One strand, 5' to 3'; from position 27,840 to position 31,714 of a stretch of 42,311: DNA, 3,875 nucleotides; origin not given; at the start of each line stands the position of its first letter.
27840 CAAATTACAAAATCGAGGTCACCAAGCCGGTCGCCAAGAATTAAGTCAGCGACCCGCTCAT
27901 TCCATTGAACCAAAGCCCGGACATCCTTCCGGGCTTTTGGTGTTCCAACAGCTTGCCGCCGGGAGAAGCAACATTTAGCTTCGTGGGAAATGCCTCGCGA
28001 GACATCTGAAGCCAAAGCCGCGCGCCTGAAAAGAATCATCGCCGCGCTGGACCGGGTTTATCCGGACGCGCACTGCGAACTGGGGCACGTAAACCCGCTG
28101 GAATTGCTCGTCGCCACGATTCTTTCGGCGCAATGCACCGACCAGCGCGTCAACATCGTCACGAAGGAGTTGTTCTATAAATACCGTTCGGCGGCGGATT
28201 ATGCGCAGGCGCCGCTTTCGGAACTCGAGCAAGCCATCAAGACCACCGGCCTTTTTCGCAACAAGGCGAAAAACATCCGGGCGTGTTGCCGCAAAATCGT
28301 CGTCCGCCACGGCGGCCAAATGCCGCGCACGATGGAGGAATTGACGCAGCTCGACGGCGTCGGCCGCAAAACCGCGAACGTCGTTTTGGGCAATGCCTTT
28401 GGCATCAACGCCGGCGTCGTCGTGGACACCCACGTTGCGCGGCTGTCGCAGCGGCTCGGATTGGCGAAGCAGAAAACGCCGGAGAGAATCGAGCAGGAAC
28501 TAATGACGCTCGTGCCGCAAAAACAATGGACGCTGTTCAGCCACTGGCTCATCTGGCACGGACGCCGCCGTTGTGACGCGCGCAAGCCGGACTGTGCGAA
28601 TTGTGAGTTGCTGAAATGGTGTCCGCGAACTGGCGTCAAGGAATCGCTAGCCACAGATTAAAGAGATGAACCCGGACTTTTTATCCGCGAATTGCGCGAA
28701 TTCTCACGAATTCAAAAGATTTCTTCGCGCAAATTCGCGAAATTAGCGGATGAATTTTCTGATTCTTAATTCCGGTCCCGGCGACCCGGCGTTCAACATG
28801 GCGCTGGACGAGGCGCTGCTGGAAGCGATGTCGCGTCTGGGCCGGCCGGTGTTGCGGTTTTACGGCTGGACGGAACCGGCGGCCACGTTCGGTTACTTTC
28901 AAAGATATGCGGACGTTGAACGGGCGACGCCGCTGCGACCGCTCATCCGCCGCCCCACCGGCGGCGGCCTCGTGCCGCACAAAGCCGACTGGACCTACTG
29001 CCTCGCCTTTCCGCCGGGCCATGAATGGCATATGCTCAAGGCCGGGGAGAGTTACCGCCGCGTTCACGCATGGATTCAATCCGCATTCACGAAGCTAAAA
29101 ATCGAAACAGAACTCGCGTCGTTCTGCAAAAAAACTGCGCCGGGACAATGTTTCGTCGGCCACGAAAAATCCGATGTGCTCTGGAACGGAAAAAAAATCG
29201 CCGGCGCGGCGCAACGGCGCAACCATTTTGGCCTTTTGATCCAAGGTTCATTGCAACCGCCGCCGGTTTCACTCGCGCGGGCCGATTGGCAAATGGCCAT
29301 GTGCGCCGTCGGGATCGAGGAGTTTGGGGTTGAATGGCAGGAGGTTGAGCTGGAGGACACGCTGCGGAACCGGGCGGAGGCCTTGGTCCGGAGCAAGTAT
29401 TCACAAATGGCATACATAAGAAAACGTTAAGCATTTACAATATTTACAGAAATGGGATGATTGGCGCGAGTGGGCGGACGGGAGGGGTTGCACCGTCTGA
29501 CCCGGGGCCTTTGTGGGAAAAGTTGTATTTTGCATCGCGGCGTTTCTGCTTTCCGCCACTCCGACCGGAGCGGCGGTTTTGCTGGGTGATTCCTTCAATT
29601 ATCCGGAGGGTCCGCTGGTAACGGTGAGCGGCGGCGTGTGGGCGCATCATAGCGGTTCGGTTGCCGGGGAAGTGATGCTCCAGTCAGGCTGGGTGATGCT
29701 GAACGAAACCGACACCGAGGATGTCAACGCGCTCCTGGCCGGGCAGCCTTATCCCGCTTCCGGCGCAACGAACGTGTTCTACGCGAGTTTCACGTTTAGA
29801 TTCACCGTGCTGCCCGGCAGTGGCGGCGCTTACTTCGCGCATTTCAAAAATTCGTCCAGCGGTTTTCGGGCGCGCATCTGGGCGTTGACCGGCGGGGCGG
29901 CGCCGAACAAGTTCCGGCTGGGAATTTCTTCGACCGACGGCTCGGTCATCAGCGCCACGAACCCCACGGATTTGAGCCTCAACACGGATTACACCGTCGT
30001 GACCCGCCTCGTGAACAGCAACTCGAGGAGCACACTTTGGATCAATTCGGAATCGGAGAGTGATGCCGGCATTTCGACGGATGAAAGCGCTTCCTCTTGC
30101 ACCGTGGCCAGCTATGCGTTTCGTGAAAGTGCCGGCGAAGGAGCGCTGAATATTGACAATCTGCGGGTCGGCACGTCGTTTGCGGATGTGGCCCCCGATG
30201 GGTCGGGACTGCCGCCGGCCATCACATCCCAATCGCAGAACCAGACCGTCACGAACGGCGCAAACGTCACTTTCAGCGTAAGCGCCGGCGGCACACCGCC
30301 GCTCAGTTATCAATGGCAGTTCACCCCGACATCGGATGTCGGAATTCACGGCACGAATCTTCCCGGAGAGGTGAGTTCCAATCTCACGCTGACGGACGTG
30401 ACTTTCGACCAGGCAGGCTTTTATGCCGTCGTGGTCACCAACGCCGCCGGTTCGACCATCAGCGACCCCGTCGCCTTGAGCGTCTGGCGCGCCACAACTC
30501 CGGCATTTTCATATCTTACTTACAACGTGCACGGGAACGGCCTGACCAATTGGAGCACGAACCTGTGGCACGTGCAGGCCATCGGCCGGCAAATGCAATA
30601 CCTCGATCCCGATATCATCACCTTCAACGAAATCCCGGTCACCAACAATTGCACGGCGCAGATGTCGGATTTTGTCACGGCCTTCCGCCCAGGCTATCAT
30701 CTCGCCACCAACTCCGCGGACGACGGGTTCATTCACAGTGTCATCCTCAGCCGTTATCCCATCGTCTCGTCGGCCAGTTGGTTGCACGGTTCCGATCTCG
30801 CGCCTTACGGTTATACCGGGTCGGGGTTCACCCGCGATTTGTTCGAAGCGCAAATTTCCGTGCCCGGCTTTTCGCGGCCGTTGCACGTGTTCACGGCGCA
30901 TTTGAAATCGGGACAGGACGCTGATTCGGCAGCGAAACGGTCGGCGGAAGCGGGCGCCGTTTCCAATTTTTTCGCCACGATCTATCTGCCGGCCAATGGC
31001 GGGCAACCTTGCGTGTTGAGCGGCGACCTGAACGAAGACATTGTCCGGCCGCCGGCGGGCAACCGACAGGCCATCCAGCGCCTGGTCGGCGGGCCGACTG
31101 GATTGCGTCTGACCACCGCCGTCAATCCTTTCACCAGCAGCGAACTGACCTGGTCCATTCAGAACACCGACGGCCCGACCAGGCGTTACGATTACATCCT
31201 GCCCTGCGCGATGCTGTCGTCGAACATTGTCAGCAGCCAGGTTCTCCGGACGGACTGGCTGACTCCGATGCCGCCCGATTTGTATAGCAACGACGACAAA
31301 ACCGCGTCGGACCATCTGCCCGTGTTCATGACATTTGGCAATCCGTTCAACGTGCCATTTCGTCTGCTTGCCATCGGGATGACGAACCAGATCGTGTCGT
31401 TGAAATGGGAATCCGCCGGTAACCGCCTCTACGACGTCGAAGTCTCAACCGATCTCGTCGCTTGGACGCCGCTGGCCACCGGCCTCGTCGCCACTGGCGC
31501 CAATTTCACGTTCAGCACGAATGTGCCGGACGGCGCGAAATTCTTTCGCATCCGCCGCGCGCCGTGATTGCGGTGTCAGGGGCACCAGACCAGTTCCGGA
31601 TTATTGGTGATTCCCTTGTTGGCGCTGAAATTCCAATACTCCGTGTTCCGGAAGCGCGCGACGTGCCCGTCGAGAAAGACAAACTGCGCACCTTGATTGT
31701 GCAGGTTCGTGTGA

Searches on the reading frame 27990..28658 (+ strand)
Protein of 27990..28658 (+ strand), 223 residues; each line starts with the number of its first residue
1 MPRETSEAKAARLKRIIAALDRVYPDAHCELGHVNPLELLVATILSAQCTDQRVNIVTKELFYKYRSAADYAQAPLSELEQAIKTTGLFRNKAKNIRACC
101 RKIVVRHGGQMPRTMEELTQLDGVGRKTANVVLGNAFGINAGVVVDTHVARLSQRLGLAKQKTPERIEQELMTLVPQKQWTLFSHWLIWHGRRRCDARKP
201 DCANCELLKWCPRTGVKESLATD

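Call 19: search_protein_families(library=pfam, proteins=[window:27990-28658:+], max_evalue=0.001)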
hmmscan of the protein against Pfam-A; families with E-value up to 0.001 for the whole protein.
window:27990-28658:+ (223 aa): 2 families
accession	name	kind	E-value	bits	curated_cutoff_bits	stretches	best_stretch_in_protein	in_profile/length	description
PF00730.31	HhH-GPD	-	2.6e-27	95.7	26.2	1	41-177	1-108/108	HhH-GPD superfamily base excision DNA repair protein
PF00633.29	HHH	-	6.8e-09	35.6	24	1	106-133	1-28/30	Helix-hairpin-helix motif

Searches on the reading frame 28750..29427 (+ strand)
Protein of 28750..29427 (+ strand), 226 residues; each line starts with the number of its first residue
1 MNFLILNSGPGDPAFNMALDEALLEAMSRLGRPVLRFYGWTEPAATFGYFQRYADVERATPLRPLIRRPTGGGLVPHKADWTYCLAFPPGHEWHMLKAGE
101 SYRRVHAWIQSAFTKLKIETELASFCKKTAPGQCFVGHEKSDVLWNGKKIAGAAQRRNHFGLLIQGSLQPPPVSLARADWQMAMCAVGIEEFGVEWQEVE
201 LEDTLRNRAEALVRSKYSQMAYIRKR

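Call 19: search_protein_families(library=pfam, proteins=[window:28750-29427:+], max_evalue=0.001)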
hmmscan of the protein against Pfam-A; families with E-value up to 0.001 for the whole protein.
window:28750-29427:+ (226 aa): 2 families
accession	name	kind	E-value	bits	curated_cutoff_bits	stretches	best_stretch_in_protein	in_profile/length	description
PF21948.1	LplA-B_cat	-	2.8e-20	73.5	27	1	12-168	1-144/200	Lipoyl protein ligase A/B catalytic domain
PF03099.24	BPL_LplA_LipB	-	3e-06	27.6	21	1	65-166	28-126/133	Biotin/lipoate A/B protein ligase family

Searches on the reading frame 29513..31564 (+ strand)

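Call 19: search_protein_families(library=pfam, proteins=[window:29513-31564:+], max_evalue=0.001)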
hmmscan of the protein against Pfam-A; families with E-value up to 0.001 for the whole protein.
window:29513-31564:+ (684 aa): 4 families
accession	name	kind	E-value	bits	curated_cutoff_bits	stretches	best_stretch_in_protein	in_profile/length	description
PF13927.12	Ig_3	-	2.7e-11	44.2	30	1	234-310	1-78/78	Immunoglobulin domain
PF03372.29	Exo_endo_phos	-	6.2e-10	39.6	24.5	1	335-601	1-225/225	Endonuclease/Exonuclease/phosphatase family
PF07679.22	I-set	-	5.5e-08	33.2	23.7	1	235-315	1-82/90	Immunoglobulin I-set domain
PF13895.12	Ig_2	-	6.9e-05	23.4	27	1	235-324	2-79/79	Immunoglobulin domain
